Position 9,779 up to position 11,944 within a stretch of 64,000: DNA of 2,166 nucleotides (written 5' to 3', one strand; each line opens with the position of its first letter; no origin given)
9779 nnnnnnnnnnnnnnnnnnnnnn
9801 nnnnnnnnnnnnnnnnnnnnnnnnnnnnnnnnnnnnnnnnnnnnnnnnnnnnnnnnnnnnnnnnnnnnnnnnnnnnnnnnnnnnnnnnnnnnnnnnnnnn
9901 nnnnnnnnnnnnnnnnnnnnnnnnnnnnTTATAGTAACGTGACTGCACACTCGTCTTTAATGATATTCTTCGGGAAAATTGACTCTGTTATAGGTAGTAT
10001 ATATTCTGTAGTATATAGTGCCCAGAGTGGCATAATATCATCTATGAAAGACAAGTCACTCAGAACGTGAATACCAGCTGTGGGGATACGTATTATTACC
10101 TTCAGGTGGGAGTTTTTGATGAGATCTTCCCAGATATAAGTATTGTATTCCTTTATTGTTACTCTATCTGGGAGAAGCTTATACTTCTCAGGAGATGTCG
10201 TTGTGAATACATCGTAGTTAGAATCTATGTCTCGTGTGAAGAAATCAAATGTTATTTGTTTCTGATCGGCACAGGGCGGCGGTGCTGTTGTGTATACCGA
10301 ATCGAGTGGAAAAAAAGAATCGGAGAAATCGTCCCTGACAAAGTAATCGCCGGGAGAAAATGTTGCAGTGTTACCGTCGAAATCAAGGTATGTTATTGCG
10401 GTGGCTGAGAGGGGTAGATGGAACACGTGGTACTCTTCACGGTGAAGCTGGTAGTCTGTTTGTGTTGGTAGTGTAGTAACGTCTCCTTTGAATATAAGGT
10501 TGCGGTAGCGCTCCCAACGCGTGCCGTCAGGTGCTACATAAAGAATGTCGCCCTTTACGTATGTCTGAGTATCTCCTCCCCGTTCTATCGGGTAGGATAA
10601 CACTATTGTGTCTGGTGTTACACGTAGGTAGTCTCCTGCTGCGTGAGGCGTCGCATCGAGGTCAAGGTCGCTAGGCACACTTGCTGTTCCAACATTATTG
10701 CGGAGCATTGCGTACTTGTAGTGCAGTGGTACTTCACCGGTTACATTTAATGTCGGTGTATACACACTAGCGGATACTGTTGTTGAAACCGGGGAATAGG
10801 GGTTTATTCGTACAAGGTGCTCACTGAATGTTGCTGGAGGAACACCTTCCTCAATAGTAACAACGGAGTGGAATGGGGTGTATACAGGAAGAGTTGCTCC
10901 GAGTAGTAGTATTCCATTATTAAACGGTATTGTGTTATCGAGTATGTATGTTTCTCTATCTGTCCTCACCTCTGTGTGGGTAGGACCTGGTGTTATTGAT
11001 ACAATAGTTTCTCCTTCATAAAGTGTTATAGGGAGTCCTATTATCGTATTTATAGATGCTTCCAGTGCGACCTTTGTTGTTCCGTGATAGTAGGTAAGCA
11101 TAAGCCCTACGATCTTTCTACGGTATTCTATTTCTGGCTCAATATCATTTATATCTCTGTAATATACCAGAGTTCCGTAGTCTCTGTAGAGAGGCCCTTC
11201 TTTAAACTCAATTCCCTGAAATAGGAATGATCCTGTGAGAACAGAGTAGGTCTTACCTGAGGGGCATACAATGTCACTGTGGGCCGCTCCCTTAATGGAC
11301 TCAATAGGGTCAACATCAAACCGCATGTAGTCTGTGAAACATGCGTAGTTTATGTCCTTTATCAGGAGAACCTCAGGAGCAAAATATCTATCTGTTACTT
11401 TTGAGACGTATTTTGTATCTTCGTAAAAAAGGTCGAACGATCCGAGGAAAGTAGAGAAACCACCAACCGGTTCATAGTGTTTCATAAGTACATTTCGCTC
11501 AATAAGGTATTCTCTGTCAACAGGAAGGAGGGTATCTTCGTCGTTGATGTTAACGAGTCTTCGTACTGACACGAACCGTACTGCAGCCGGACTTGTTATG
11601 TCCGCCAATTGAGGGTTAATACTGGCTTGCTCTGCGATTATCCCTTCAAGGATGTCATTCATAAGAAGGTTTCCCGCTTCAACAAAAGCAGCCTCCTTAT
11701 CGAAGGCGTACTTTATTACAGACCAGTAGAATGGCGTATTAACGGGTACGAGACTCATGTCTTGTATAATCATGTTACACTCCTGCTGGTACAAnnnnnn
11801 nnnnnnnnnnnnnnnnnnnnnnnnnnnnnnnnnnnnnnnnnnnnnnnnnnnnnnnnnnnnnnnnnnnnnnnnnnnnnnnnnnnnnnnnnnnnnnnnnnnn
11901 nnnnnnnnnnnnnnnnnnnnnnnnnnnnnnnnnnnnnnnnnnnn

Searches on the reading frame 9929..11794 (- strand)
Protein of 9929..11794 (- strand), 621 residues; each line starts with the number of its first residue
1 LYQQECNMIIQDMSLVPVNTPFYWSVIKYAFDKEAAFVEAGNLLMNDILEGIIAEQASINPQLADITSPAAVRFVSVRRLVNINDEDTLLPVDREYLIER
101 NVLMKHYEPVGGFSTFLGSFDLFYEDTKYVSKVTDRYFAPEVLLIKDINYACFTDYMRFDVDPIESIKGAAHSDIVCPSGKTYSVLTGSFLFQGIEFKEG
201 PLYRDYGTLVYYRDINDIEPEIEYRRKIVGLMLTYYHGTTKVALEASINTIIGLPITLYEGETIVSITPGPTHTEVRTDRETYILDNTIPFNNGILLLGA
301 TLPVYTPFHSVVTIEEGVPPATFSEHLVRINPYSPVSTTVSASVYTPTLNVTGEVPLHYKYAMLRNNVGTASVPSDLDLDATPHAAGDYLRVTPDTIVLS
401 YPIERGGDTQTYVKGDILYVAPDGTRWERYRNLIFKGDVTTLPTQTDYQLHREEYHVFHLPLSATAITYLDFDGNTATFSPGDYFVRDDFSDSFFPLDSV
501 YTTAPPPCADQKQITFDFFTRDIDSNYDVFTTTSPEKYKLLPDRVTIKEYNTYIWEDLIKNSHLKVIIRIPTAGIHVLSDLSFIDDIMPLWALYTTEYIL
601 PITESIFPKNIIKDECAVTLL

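Call 9: search_protein_families(library=phrogs, proteins=[window:9929-11794:-], max_evalue=0.001)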
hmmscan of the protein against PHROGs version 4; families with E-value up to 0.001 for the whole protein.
window:9929-11794:- (621 aa): 0 families

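Call 10: search_protein_families(library=pfam, proteins=[window:9929-11794:-], max_evalue=0.001)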
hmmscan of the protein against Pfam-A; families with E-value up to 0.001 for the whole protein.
window:9929-11794:- (621 aa): 0 families

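Call 18: search_dna_similar(query=window:9929-11794:-, collection=phages, mode=protein, max_rows=15)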
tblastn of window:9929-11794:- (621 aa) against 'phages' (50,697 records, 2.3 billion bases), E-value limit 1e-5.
No match.

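Call 26: find_homologous_proteins(query=window:9929-11794:-, max_evalue=0.001)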
Query window:9929-11794:- (621 aa): 2 proteins with E <= 0.001 among 8000 candidates.
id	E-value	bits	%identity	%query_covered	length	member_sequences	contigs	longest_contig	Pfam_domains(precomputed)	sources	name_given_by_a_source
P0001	0.0e+0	1397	100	99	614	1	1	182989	-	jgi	-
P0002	1.3e-233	795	58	98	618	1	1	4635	-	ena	-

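Call 27: find_encoding_contigs(protein=P0001, flank=10000, max_places=4)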
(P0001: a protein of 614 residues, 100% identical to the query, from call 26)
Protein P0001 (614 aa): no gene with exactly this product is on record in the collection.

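Call 28: find_encoding_contigs(protein=P0002, flank=10000, max_places=4)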
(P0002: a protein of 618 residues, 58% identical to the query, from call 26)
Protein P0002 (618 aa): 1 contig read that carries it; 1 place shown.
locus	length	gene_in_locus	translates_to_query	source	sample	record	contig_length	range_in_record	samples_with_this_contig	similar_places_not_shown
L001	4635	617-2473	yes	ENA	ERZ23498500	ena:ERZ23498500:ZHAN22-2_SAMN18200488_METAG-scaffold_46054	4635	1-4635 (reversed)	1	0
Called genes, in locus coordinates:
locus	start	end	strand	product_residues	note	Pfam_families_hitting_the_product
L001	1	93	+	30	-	?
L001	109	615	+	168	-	-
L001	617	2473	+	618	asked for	-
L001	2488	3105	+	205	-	-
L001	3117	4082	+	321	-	-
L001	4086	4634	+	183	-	?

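Call 73: search_protein_representatives(alignment_id=A2)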
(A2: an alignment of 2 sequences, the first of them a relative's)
Query: 2 sequences, 620 profile positions. Proteins with E-value up to 0.001 (for the whole library): 26; up to 1e-10: 11; up to 1e-30: 10. The best 26 are listed.
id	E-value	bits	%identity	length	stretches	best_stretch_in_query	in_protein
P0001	0.0e+00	1293.7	-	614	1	1-620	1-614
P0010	4.0e-151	521.1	-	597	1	7-615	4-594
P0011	4.7e-139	481.2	-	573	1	9-598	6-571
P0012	5.8e-111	388.4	-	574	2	8-458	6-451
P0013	6.3e-41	157.1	-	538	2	8-309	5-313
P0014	2.2e-35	138.8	-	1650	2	9-310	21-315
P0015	8.1e-35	136.9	-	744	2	8-317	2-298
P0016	1.9e-34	135.6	-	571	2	8-312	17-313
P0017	1.3e-33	132.9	-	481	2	8-307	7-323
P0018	2.0e-33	132.3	-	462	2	8-311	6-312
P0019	2.4e-17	79.1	-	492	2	9-320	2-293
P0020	3.8e-08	48.8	-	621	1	125-294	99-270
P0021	4.0e-07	45.4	-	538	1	213-309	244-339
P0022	4.2e-07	45.3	-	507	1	104-308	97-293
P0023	9.3e-07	44.2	-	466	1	136-326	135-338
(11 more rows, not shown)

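Call 75: search_protein_families(library=phrogs, alignment_id=A3, max_evalue=0.001)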
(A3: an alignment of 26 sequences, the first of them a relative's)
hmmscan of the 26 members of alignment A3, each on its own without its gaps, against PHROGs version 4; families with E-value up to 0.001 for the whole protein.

A. member 1, P0001 (614 aa): 0 families

B. families by the number of members that match (of 26 scanned): 0 families

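Call 76: search_protein_families(library=pfam, alignment_id=A3, max_evalue=0.001)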
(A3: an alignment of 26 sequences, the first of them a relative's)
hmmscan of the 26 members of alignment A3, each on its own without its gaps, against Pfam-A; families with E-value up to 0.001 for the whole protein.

A. member 1, P0001 (614 aa): 0 families

B. families by the number of members that match (of 26 scanned): 1 family
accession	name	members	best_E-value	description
PF07494.17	Reg_prop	1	4.5e-05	Two component regulator propeller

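Call 77: search_solved_structures(query=A3, max_evalue=1)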
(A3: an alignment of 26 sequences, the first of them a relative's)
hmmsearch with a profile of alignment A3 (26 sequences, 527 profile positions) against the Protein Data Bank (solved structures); distinct sequences matched with E-value up to 1: 8.
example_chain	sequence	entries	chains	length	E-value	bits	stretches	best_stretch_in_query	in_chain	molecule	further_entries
2egi_A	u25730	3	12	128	0.081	14.5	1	83-172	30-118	Hypothetical protein aq_1494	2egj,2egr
1nhp_A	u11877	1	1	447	0.65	11.5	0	243-273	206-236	NADH PEROXIDASE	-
1f8w_A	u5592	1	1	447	0.65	11.5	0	243-273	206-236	NADH PEROXIDASE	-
1joa_A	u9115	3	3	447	0.66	11.5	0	243-273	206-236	NADH PEROXIDASE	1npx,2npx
1nhr_A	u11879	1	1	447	0.67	11.5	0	243-273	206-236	NADH PEROXIDASE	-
1nhs_A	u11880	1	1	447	0.67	11.5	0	243-273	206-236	NADH PEROXIDASE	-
2bc1_A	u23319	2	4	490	0.88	11.1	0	248-274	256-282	NADH Oxidase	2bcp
2bc0_A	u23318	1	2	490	0.89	11.1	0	248-274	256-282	NADH Oxidase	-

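Call 79: find_encoding_contigs(protein=P0010, flank=10000, max_places=3)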
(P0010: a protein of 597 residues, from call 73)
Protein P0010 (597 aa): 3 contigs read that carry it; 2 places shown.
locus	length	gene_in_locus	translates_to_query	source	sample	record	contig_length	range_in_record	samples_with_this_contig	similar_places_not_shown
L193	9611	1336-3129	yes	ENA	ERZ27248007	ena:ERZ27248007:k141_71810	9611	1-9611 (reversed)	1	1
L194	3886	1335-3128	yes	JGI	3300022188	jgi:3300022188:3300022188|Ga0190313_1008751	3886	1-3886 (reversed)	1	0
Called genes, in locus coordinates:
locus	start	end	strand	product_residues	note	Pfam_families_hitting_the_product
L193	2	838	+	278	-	?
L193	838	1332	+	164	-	-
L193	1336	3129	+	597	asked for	-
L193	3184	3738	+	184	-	-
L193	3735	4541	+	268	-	-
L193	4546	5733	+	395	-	-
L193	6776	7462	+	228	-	-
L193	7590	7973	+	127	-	-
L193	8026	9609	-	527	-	?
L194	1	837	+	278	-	?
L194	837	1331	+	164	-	-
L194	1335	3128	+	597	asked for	-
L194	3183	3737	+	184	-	-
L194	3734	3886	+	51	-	?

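Call 80: find_encoding_contigs(protein=P0011, flank=10000, max_places=3)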
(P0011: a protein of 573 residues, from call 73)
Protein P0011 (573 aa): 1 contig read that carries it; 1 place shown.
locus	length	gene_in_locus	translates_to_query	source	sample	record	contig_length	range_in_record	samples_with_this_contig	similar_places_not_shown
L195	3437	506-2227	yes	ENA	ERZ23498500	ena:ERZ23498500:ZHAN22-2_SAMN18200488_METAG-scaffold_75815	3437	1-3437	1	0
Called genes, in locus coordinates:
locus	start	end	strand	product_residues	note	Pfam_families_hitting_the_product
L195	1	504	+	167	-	?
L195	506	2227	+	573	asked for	-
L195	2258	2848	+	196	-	-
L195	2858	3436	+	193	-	?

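Call 82: find_encoding_contigs(protein=P0013, flank=10000, max_places=3)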
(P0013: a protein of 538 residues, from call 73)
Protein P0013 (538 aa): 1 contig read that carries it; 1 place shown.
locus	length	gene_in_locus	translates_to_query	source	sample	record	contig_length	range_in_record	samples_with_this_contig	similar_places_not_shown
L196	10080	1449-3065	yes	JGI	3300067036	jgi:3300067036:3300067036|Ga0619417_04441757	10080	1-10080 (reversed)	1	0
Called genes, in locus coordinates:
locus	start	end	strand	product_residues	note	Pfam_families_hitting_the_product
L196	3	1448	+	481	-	?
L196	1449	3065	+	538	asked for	-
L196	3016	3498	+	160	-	-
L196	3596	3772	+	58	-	-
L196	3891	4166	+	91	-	-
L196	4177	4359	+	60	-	-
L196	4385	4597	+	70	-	-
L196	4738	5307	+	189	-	-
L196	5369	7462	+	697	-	PF24681:Kelch_KLHDC2_KLHL20_DRC7, PF24981:Beta-prop_ATRN-LZTR1 (faint), PF07646:Kelch_2 (faint), PF13415:Beta-prop_FBX42 (weak), PF01344:Kelch_1 (weak), PF13415:Beta-prop_FBX42 (weak)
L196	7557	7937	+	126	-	-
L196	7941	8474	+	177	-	-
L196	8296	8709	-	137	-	-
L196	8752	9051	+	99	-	-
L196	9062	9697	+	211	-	-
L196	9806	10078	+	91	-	?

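Call 83: find_encoding_contigs(protein=P0016, flank=10000, max_places=3)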
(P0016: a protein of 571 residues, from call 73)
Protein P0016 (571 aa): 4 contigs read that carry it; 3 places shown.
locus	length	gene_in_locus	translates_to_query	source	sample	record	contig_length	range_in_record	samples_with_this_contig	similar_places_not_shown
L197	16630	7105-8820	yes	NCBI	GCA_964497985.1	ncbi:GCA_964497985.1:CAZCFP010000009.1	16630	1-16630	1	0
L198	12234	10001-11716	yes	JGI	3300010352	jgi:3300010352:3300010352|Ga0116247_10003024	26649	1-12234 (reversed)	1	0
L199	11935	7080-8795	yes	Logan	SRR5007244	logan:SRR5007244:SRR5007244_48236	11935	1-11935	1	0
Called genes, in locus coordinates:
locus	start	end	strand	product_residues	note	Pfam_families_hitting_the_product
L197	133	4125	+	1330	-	-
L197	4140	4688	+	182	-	-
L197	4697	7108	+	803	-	-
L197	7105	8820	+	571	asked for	-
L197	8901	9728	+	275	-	-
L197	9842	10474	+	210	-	-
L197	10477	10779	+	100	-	-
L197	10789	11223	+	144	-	-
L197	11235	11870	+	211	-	-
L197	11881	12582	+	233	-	-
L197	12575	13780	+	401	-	-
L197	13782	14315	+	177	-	-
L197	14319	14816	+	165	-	-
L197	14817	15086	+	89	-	-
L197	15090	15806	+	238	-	-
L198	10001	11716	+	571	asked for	-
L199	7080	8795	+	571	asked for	-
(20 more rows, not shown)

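Call 84: predict_structure(alignment_id=A3)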
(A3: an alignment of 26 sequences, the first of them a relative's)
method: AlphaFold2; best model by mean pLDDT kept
length: 614 residues; sequences in the alignment: 26
mean_pLDDT: 72.7   pTM: 0.49
mean pLDDT of the five models: 72.7, 66.5, 66.1, 64.8, 64.5
residues with pLDDT >= 90: 118; 70-90: 269; 50-70: 118; < 50: 109
segments of 3 or more residues with pLDDT < 50: 1-9, 324-338, 349-371, 495-537, 599-614
pLDDT, mean of each block of 10 residues (from residue 1): 44 56 66 74 81 81 86 91 94 94 89 89 88 88 90 91 91 95 90 80 66 76 79 82 85 90 92 91 86 88 86 65 47 45 59 37 38 54 69 67 73 68 68 81 62 89 79 86 73 52 39 34 37 46 71 85 77 80 83 66 43 36
secondary structure, 60 per line:
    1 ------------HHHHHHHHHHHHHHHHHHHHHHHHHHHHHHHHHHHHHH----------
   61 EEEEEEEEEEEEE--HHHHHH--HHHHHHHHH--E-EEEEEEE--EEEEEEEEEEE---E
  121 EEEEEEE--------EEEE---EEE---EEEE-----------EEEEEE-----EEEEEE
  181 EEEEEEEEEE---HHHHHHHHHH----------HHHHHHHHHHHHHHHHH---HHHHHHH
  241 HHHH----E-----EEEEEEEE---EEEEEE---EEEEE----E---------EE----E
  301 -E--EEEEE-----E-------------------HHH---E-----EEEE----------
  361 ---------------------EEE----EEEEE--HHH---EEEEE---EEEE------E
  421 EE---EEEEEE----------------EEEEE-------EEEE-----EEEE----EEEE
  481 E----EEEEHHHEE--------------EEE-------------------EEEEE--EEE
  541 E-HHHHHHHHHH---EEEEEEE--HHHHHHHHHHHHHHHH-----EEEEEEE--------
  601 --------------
elements in order: H13-50 E61-73 H76-81 H84-92 E97-103 E106-116 E120-127 E136-139 E143-145 E149-152 E164-169 E175-190 H194-203 H214-230 H234-244 E255-262 E266-271 E275-279 E305-309 E347-350 E382-384 E389-393 E402-406 E410-413 E420-422 E426-431 E448-452 E460-463 E469-472 E477-481 E486-489 E509-511 E531-535 E538-541 H543-552 E556-562 H565-580 E586-592

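Call 87: fold_search(model_id=the predicted structure, library=pdb)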
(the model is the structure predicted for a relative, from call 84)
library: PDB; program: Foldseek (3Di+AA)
matches with E <= 10: 352; with E <= 0.001: 0
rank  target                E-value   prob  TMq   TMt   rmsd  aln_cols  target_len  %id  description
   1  9dk3_B                1.9e-01  0.16  0.07  0.12  15.0       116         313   16  Lexapeptide dehydratase complex LxmKY, hydrolysed ATP bound (released 2024-12-04)
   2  3nr4_B                2.4e-01  0.08  0.08  0.16  14.4       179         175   12  Pyrabactin-bound PYL2 (released 2010-07-14)
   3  9o04_C                2.8e-01  0.06  0.05  0.06  15.2       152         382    9  CryoEM structure of the FBXO42-CCDC6-PP2Ac degradasome (released 2026-01-21)
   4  9fo6_D                3.4e-01  0.06  0.09  0.04  21.8       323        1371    9  GTP bound in de novo transcription initiation T. thermophilus RNA polymerase complex with TC DNA template (released 2025-12-17)
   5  4a2m_D                3.4e-01  0.03  0.06  0.05  21.9       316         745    9  Structure of the periplasmic domain of the heparin and heparan sulphate sensing hybrid two component system BT4663 in  (released 2012-05-02)
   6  4a2l_D                4.7e-01  0.02  0.06  0.05  27.0       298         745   11  Structure of the periplasmic domain of the heparin and heparan sulphate sensing hybrid two component system BT4663 in  (released 2012-05-02)
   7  1uf2_D                5.6e-01  0.02  0.07  0.08  16.4       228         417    9  The Atomic Structure of Rice dwarf Virus (RDV) (released 2003-10-14)
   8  9mey_B                6.3e-01  0.03  0.05  0.08  16.1       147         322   12  Crystal structure of RIT1(GDP) bound to LZTR1(Kelch domain) (released 2025-09-10)
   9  3j7o_H                6.3e-01  0.02  0.04  0.11  20.0       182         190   11  Structure of the mammalian 60S ribosomal subunit (released 2014-09-03)
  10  9m7y_B                6.6e-01  0.54  0.08  0.04   4.1        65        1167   12  Cryo-EM structure of gp79-dependent RNAP promoter open complex (released 2025-09-03)
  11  7zyv_K                6.6e-01  0.12  0.10  0.17  13.0       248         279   11  Cryo-EM structure of catalytically active Spinacia oleracea cytochrome b6f in complex with endogenous plastoquinones a (released 2023-01-25)
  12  9frj_D                6.6e-01  0.04  0.08  0.04  23.3       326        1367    9  Ap4A bound in de novo transcription initiation T. thermophilus RNA polymerase complex with aTT DNA template (released 2025-12-17)
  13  5uh5_D                7.0e-01  0.06  0.09  0.05  23.5       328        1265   11  Crystal structure of Mycobacterium tuberculosis transcription initiation complex containing 3 nt of RNA (released 2017-04-12)
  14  9dk1_B                7.4e-01  0.09  0.07  0.12  14.9       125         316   14  Lexapeptide dehydratase complex LxmKY apo (released 2024-12-04)
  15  9o04_G                7.4e-01  0.04  0.06  0.09  15.6       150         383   14  CryoEM structure of the FBXO42-CCDC6-PP2Ac degradasome (released 2026-01-21)
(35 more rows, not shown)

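Call 88: fold_search(model_id=the predicted structure, library=viral)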
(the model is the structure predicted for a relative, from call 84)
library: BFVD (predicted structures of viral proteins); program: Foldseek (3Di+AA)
matches with E <= 10: 604; with E <= 0.001: 1
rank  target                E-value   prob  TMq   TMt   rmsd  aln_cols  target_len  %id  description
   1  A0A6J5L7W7            1.6e-08  1.00  0.26  0.18  11.0       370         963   10  Uncharacterized protein [uncultured Caudovirales phage]
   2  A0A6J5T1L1            2.4e-03  0.91  0.07  0.21  15.6       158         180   13  Uncharacterized protein [uncultured Caudovirales phage]
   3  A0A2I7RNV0            3.2e-03  0.14  0.08  0.07  32.6       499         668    9  (no name in the UniProt tables at hand)
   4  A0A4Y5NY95            3.6e-03  0.20  0.08  0.10  22.9       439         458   10  (no name in the UniProt tables at hand)
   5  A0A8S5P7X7            2.2e-02  0.16  0.08  0.06  13.1       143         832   11  Putative head decoration protein [Myoviridae sp. ctTYJ16]
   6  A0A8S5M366            2.9e-02  0.69  0.09  0.33  20.2       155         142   14  Major tropism determinant [Siphoviridae sp. ctOkv13]
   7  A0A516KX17            3.2e-02  0.07  0.08  0.08  49.7       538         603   10  (no name in the UniProt tables at hand)
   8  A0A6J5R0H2            3.4e-02  0.10  0.07  0.04  29.7       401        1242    9  Uncharacterized protein [uncultured Caudovirales phage]
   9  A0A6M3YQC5            3.8e-02  0.06  0.07  0.08  27.3       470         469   12  Uncharacterized protein [Solemoviridae sp.]
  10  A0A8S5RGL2            4.3e-02  0.04  0.07  0.06  27.0       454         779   10  Uncharacterized protein [virus sp. ctQmo6]
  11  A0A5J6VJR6            4.8e-02  0.08  0.07  0.08  36.8       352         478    8  Uncharacterized protein [Megaviridae environmental sample]
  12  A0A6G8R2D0            4.8e-02  0.04  0.05  0.07  40.5       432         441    9  Minor tail protein [Arthrobacter phage BlueFeather]
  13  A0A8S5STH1            5.7e-02  0.11  0.06  0.10  32.1       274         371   10  WD-40 repeat protein (Fragment) [Siphoviridae sp. ctZUr4]
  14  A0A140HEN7            5.7e-02  0.07  0.07  0.10  25.0       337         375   13  Serine protease (Fragment) [La Tardoire virus]
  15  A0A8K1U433            6.8e-02  0.08  0.08  0.10  33.1       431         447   11  Serine protease [Riboviria sp.]
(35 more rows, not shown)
